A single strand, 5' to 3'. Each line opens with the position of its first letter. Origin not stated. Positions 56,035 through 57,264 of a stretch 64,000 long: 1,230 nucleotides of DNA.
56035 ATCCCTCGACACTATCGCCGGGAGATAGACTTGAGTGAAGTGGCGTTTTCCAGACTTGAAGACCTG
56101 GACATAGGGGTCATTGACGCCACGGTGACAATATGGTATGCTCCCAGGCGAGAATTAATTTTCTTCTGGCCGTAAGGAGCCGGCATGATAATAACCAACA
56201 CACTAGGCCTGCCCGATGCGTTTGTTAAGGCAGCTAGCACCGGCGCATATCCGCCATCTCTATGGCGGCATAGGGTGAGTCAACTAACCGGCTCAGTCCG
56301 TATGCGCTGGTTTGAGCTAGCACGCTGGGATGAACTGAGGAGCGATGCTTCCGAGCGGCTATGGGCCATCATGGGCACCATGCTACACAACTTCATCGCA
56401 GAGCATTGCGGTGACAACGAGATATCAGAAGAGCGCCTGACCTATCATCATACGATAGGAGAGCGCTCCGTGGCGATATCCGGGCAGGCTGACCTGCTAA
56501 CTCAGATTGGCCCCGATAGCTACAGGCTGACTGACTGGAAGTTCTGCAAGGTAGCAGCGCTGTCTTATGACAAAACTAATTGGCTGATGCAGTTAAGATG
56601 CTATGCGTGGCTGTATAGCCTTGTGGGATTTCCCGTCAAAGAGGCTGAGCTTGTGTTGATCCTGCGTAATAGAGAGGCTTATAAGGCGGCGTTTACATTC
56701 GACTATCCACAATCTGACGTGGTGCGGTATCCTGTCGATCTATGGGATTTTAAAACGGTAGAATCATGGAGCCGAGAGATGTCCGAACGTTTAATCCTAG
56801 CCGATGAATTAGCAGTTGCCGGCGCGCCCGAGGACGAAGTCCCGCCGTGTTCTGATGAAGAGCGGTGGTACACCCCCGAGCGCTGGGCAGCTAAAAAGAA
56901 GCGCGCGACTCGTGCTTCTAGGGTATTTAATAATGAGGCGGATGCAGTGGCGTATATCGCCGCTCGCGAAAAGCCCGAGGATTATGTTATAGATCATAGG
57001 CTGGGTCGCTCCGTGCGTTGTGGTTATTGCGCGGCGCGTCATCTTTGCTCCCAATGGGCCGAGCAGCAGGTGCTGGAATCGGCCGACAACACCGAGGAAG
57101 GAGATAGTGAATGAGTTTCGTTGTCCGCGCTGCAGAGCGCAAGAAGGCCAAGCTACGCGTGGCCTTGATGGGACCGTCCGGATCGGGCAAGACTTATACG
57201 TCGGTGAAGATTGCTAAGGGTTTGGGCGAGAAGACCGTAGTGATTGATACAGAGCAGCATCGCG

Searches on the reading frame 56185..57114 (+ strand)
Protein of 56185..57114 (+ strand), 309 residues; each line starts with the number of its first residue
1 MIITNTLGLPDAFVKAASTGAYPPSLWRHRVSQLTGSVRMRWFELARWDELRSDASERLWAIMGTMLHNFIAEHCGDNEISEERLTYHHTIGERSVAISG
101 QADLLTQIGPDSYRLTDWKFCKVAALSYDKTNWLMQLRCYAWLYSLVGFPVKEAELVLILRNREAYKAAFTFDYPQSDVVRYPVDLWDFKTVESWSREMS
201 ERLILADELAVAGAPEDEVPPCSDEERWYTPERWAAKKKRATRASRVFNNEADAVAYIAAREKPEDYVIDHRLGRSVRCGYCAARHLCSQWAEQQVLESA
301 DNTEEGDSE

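Call 51: search_protein_families(library=phrogs, proteins=[window:56185-57114:+], max_evalue=0.001)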
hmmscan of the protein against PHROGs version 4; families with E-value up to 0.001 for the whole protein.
window:56185-57114:+ (309 aa): 2 families
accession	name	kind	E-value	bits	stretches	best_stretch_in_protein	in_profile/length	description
phrog_2139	-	DNA, RNA and nucleotide metabolism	5.9e-29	102.1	1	95-293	131-321/330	exonuclease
phrog_1706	-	DNA, RNA and nucleotide metabolism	1.7e-07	32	1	30-165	51-188/293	CRISPR/Cas system associated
